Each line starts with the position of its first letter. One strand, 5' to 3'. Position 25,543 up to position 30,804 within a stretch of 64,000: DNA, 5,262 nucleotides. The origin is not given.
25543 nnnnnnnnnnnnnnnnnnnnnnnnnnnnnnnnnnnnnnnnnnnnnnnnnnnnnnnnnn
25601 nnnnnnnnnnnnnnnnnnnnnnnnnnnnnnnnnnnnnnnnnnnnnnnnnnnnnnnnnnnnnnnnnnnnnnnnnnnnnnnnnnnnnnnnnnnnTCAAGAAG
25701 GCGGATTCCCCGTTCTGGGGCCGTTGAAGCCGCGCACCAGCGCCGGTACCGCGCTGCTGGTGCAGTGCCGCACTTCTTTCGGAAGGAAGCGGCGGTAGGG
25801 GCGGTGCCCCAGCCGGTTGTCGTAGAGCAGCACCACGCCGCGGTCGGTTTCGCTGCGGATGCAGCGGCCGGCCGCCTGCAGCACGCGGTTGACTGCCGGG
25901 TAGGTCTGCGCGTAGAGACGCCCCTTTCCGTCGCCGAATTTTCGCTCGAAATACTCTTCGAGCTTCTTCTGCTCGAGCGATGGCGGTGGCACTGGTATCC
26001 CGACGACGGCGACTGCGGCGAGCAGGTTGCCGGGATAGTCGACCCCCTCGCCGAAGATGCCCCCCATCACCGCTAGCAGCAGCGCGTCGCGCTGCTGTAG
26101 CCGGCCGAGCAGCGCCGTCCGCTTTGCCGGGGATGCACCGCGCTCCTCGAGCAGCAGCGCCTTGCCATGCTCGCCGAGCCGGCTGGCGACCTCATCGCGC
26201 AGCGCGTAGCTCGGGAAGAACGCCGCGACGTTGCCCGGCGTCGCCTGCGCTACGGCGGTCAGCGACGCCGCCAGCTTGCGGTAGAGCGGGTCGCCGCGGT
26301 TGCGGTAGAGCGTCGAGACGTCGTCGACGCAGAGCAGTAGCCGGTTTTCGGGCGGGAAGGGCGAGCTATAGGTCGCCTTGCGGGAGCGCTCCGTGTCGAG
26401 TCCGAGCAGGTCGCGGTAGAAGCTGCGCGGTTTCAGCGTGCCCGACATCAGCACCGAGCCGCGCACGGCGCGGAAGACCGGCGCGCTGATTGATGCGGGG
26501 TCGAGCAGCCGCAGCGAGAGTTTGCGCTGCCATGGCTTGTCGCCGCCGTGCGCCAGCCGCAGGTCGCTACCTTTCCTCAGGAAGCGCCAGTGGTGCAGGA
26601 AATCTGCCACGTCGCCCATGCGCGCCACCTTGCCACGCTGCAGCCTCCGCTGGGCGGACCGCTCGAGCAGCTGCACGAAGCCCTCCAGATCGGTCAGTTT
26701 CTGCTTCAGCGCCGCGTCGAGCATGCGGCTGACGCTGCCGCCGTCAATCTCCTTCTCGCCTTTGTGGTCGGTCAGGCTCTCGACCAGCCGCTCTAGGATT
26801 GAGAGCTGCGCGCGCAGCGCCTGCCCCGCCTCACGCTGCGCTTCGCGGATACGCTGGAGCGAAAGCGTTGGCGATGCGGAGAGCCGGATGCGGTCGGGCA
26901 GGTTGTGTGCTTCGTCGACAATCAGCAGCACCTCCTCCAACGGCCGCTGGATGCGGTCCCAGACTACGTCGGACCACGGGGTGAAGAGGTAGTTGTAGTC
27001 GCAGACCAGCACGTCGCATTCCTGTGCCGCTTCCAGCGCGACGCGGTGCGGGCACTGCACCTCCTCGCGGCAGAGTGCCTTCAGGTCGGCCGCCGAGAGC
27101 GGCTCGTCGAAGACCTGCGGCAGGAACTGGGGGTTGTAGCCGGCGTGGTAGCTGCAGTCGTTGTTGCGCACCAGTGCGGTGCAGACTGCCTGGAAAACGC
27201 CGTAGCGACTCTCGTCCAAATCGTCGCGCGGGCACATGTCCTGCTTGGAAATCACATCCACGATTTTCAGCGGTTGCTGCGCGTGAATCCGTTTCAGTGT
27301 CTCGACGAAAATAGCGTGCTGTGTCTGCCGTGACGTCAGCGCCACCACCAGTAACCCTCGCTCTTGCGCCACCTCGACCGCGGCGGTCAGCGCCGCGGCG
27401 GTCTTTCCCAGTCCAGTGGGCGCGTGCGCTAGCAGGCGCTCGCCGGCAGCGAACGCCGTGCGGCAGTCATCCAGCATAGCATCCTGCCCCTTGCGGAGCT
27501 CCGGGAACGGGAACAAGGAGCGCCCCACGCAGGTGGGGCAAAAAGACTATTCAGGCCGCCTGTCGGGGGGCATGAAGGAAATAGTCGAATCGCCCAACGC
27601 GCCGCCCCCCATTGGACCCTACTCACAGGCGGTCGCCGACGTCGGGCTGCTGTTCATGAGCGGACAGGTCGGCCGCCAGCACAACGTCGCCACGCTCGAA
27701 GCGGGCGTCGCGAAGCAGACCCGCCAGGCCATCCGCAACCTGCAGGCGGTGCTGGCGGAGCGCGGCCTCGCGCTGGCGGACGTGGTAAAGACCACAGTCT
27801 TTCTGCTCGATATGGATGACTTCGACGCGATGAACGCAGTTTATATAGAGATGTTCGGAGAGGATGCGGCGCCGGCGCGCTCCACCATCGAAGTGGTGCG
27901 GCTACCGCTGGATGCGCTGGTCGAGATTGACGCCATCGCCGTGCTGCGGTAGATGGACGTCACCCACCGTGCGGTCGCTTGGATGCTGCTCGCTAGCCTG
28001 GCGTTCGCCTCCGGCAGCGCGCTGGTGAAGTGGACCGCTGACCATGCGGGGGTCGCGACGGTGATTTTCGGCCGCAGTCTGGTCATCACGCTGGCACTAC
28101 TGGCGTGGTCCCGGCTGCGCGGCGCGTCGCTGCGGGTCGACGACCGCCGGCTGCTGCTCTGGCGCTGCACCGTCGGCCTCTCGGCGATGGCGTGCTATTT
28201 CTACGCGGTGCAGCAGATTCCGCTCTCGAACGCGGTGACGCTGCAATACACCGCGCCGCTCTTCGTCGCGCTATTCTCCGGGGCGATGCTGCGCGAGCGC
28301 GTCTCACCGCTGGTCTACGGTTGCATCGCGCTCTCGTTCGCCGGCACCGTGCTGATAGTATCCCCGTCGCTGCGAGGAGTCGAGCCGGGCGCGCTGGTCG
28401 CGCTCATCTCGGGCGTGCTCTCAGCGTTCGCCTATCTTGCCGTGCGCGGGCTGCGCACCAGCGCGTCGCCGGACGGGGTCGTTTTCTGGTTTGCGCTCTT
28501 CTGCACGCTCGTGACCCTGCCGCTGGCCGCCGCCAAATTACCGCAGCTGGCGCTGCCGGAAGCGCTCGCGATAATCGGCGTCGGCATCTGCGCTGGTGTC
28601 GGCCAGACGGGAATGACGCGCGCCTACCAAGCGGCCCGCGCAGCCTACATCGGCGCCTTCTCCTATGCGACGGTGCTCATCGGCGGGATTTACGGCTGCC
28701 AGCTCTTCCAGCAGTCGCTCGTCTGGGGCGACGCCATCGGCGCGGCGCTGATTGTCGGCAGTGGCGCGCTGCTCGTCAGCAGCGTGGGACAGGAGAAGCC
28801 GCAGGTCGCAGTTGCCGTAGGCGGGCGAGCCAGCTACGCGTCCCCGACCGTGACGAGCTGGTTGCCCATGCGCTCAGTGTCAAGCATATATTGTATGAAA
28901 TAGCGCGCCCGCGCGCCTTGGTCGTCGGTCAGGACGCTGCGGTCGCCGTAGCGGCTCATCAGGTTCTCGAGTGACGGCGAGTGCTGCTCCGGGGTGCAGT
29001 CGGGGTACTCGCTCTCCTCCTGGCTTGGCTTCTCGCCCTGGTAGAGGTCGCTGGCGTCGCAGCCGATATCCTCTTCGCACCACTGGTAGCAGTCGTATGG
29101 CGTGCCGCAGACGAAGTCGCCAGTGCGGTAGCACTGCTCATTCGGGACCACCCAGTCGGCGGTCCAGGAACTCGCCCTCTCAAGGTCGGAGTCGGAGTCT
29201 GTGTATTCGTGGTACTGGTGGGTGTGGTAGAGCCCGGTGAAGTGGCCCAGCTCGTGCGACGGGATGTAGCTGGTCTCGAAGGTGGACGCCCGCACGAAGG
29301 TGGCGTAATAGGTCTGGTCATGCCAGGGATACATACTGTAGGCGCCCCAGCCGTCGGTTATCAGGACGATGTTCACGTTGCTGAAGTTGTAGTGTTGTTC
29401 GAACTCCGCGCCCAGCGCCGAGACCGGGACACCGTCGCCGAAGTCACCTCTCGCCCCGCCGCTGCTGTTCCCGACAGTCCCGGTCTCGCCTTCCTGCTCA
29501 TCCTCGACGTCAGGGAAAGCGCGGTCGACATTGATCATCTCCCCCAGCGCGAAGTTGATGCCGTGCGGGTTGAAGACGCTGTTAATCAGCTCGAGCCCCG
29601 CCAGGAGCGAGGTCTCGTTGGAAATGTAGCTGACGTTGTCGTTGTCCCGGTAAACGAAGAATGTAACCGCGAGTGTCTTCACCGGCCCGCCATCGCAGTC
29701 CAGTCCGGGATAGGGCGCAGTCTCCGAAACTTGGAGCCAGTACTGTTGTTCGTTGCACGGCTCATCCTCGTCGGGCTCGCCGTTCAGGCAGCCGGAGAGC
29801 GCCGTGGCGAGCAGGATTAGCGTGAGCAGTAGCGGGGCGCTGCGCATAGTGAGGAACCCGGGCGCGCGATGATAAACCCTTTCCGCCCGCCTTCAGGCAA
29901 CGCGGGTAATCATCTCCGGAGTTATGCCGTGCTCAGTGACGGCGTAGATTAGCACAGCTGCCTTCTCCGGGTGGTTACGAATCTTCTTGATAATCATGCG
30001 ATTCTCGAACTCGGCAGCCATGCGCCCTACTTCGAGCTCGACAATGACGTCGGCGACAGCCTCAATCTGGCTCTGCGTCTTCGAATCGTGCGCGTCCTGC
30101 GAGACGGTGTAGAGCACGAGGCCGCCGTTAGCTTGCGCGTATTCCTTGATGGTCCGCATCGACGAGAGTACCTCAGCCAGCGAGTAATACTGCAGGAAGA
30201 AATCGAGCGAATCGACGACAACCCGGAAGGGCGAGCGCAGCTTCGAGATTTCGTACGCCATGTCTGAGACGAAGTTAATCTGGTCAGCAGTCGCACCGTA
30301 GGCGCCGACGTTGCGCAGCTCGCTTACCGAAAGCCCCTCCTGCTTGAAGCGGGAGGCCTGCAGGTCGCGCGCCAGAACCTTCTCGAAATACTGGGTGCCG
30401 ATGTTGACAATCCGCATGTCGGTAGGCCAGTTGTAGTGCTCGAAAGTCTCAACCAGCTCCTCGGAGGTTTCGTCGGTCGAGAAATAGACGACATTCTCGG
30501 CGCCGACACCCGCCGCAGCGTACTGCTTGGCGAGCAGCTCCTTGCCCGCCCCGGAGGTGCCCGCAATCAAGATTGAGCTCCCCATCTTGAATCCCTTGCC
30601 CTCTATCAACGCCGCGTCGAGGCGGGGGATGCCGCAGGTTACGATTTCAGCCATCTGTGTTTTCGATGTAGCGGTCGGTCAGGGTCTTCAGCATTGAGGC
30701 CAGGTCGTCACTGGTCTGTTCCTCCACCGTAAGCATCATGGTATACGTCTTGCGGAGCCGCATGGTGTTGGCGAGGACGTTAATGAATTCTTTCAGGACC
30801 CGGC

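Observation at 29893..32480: Tightly coupled 4-gene operon: unknown 141-aa protein plus three KaiC/RecA-like paralogs, two of them catalytically degenerate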

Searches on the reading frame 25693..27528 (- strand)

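Call 30: search_protein_families(library=pfam, proteins=[window:25693-27528:-], max_evalue=0.001)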
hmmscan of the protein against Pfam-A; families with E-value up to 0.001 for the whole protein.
window:25693-27528:- (611 aa): 5 families
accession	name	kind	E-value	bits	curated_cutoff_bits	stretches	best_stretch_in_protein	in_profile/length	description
PF13307.12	Helicase_C_2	-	1.5e-36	126.4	25.3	1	425-588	3-169/170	Helicase C-terminal domain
PF06733.21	DEAD_2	-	5.5e-18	65.6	21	1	69-224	7-169/172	DEAD_2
PF06777.17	HBB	-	7.3e-13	49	30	1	227-408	2-188/190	Helical and beta-bridge domain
PF00270.35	DEAD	-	2e-07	31.4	26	1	25-74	10-62/167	DEAD/DEAH box helicase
PF04851.21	ResIII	-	5.8e-06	26.7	22.5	1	10-213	3-140/164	Type III restriction enzyme, res subunit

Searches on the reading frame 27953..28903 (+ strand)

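Call 30: search_protein_families(library=pfam, proteins=[window:27953-28903:+], max_evalue=0.001)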
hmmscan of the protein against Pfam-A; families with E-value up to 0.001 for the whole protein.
window:27953-28903:+ (316 aa): 1 family
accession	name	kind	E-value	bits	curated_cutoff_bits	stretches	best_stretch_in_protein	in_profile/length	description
PF00892.27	EamA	-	3e-27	96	28.2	2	7-136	3-134/135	EamA-like transporter family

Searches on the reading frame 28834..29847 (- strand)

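Call 30: search_protein_families(library=pfam, proteins=[window:28834-29847:-], max_evalue=0.001)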
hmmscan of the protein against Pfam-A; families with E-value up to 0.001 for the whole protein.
window:28834-29847:- (337 aa): 1 family
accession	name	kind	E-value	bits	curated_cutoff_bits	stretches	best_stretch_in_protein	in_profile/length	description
PF13688.12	Reprolysin_5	-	0.00062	20.5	27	0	89-220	38-169/196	Metallo-peptidase family M12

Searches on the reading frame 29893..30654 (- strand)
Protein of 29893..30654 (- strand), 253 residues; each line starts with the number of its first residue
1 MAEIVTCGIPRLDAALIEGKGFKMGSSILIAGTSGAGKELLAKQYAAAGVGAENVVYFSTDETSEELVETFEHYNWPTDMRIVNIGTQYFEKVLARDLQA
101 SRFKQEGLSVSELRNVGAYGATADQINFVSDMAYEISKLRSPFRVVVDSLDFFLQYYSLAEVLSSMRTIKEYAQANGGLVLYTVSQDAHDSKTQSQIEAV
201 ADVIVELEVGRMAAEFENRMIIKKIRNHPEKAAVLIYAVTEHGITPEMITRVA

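Call 3: search_protein_families(library=pfam, proteins=[window:29893-30654:-], max_evalue=1)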
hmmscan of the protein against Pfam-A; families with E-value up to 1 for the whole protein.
window:29893-30654:- (253 aa): 15 families
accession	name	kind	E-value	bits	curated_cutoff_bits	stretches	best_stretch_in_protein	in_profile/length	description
PF06745.19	ATPase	-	1.7e-23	83.6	26.6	1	6-245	2-225/231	KaiC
PF24336.1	DUF7504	-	6.4e-12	46.7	27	1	25-207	1-179/179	Family of unknown function (DUF7504)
PF05625.17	PAXNEB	-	1.2e-05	25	28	1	4-69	18-83/366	PAXNEB protein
PF23365.1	DUF7090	-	6.6e-05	23.1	27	1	121-211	96-187/192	Family of unknown function (DUF7090)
PF03796.21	DnaB_C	-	0.00016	21.6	27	1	6-69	3-65/255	DnaB-like helicase C terminal domain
PF05763.18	DUF835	-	0.0023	18.1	33.1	1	121-193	56-128/136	Protein of unknown function (DUF835)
PF00158.32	Sigma54_activat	-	0.0036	17.4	20.2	1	24-69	21-67/168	Sigma-54 interaction domain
PF06414.18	Zeta_toxin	-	0.0069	16.3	22.3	1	27-63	18-54/199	Zeta toxin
PF13481.12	AAA_25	-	0.015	15.4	27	1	22-154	29-156/195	AAA domain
PF13479.12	AAA_24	-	0.022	15.1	27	1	26-67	3-37/195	AAA domain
PF07088.17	GvpD_P-loop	-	0.022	15.1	24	1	23-94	8-67/189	GvpD gas vesicle protein, P-loop domain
PF25199.1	nSTAND_NTPase5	-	0.039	14.2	34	1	18-67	34-84/145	Novel STAND NTPase 5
PF13238.12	AAA_18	-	0.13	13.2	29.4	1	28-56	1-25/128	AAA domain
PF07728.20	AAA_5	-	0.17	12.4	22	1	28-69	2-44/139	AAA domain (dynein-related subfamily)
PF25376.1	Pre-PUA_NSUN2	-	0.19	12.6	24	0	66-110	47-93/99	NSUN2 Pre-PUA domain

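Call 4: search_protein_families(library=ncbifam, proteins=[window:29893-30654:-], max_evalue=1)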
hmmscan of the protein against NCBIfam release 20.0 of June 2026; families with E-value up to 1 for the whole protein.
window:29893-30654:- (253 aa): 17 families
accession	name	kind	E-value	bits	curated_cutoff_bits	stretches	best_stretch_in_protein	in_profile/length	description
NF006799.0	PRK09302.1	equivalog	2.5e-20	72.5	408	2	3-71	253-320/515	circadian clock protein KaiC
NF052589.1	ArlH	equivalog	8.9e-14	51.7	215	1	11-232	8-207/229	archaellum protein ArlH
NF004723.0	PRK06067.1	subfamily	4.3e-13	49.3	194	1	3-232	14-219/243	flagellar accessory protein FlaH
TIGR03881.1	KaiC_arch_4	hypoth_equivalog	2.6e-11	43.6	247.8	1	5-234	3-215/231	KaiC domain-containing protein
TIGR03880.1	KaiC_arch_3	hypoth_equivalog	2.8e-11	43.4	249.45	1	8-245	1-216/224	KaiC domain-containing protein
TIGR03877.1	thermo_KaiC_1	hypoth_equivalog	1.4e-08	34.5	307.25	1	5-245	4-231/238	KaiC domain-containing protein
TIGR02655.1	circ_KaiC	equivalog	7.2e-08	31.5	546.25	1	20-244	16-226/484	circadian clock protein KaiC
NF006320.0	PRK08533.1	equivalog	1.4e-07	31.4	215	2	138-228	114-204/230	flagellar accessory protein FlaH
NF004629.0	PRK05973.1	equivalog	0.00064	18.8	156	1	22-74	61-114/237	DNA helicase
NF050807.1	TransRegFlbDCaul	equivalog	0.017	14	750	1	26-45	142-161/454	sigma-54-dependent transcriptional regulator FlbD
TIGR03878.1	thermo_KaiC_2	hypoth_equivalog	0.034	13.5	232.2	1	23-68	34-79/259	KaiC domain-containing protein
NF038308.1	RNA_repair_RtcR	equivalog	0.036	12.9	650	1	26-44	205-223/530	RNA repair transcriptional activator RtcR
TIGR00416.1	sms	equivalog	0.037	12.8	403.05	1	17-65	86-135/454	DNA repair protein RadA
NF041552.1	TF_PrdR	equivalog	0.054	11.8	795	1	25-44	290-309/577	sigma-54 dependent transcriptional regulator PrdR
TIGR00678.1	holB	equivalog_domain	0.056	13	180.6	1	23-87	12-74/188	DNA polymerase III subunit delta'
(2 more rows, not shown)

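Call 32: search_solved_structures(query=window:29893-30654:-, max_evalue=0.01)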
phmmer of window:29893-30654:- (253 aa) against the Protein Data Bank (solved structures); distinct sequences matched with E-value up to 0.01: 44.
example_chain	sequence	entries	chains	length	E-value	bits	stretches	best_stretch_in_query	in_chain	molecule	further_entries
8fwi_A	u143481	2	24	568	3e-14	56.6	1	3-70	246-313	Circadian clock protein KaiC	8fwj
8db3_A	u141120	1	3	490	3.6e-14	56.3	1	3-70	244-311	Circadian clock protein KaiC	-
8dba_A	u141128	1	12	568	7.1e-14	55.4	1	3-70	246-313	Circadian clock protein KaiC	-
7s65_A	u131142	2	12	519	9.6e-13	51.7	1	20-245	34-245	Circadian clock protein kinase KaiC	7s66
7x1z_A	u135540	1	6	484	2.7e-12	50.2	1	20-245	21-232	Circadian clock oscillator protein KaiC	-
7x1y_A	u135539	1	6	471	3.1e-12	50.1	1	20-245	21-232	Circadian clock oscillator protein KaiC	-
9ofh_A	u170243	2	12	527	4.5e-12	49.5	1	20-245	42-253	Circadian clock oscillator protein KaiC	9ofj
3jzm_A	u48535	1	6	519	4.6e-12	49.5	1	20-245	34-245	Circadian clock protein kinase kaiC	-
3s1a_A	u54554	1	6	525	5.3e-12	49.3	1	20-245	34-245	Circadian clock protein kinase kaiC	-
7dye_A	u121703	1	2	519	6.5e-12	49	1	20-245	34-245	Circadian clock protein kinase KaiC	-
3k09_A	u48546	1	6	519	7.5e-12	48.8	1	20-245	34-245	Circadian clock protein kinase kaiC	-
7wdc_A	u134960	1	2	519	1e-11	48.3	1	20-245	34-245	Circadian clock protein kinase KaiC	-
1u9i_A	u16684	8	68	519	1.4e-11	47.9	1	20-245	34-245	KaiC | Circadian clock protein kinase kaiC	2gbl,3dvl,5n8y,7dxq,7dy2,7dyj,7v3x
1tf7_A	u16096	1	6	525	1.5e-11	47.8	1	20-245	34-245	KaiC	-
7dyk_A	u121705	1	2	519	1.6e-11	47.7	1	20-245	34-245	Circadian clock protein kinase KaiC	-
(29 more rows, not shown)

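Call 60: search_protein_families(library=padloc, proteins=[window:29893-30654:-], max_evalue=0.01)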
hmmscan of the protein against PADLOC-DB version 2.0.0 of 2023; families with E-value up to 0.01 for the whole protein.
window:29893-30654:- (253 aa): 1 family
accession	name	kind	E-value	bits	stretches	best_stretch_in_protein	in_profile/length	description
PDLC04140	mad8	-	0.00078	17.1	1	21-110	23-100/314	mads_8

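Call 70: search_solved_structures(query=A4, max_evalue=0.00001, show_alignments=3)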
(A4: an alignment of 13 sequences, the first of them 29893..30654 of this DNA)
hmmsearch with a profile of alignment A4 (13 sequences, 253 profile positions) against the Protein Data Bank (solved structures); distinct sequences matched with E-value up to 0.00001: 44.
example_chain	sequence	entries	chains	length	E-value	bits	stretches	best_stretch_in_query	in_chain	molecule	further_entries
7s65_A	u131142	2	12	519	4.8e-18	68.9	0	17-77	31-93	Circadian clock protein kinase KaiC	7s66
3jzm_A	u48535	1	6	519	9.8e-18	67.9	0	17-77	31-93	Circadian clock protein kinase kaiC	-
7x1y_A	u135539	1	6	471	1e-17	67.8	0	17-77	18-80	Circadian clock oscillator protein KaiC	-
3k0f_A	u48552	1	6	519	1.3e-17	67.5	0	17-77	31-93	Circadian clock protein kinase KaiC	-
7dye_A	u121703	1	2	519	1.9e-17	67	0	17-77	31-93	Circadian clock protein kinase KaiC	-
7x1z_A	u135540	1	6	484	2.3e-17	66.6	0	17-77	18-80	Circadian clock oscillator protein KaiC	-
7wdc_A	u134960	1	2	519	3.3e-17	66.2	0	17-77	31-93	Circadian clock protein kinase KaiC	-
3k09_A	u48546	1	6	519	3.3e-17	66.1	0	17-77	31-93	Circadian clock protein kinase kaiC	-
3s1a_A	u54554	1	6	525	3.9e-17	65.9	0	17-77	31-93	Circadian clock protein kinase kaiC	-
1u9i_A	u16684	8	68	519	4e-17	65.9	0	17-77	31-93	KaiC | Circadian clock protein kinase kaiC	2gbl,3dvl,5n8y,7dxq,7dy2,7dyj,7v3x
9ofh_A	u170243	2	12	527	4e-17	65.9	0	17-77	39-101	Circadian clock oscillator protein KaiC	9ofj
1tf7_A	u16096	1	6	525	4.3e-17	65.8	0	17-77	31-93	KaiC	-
4ijm_A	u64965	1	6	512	5.3e-17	65.5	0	17-77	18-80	Circadian clock protein kinase KaiC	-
7dyk_A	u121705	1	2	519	6.1e-17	65.3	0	17-77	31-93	Circadian clock protein kinase KaiC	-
3k0e_A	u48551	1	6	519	6.5e-17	65.2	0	17-77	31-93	Circadian clock protein kinase KaiC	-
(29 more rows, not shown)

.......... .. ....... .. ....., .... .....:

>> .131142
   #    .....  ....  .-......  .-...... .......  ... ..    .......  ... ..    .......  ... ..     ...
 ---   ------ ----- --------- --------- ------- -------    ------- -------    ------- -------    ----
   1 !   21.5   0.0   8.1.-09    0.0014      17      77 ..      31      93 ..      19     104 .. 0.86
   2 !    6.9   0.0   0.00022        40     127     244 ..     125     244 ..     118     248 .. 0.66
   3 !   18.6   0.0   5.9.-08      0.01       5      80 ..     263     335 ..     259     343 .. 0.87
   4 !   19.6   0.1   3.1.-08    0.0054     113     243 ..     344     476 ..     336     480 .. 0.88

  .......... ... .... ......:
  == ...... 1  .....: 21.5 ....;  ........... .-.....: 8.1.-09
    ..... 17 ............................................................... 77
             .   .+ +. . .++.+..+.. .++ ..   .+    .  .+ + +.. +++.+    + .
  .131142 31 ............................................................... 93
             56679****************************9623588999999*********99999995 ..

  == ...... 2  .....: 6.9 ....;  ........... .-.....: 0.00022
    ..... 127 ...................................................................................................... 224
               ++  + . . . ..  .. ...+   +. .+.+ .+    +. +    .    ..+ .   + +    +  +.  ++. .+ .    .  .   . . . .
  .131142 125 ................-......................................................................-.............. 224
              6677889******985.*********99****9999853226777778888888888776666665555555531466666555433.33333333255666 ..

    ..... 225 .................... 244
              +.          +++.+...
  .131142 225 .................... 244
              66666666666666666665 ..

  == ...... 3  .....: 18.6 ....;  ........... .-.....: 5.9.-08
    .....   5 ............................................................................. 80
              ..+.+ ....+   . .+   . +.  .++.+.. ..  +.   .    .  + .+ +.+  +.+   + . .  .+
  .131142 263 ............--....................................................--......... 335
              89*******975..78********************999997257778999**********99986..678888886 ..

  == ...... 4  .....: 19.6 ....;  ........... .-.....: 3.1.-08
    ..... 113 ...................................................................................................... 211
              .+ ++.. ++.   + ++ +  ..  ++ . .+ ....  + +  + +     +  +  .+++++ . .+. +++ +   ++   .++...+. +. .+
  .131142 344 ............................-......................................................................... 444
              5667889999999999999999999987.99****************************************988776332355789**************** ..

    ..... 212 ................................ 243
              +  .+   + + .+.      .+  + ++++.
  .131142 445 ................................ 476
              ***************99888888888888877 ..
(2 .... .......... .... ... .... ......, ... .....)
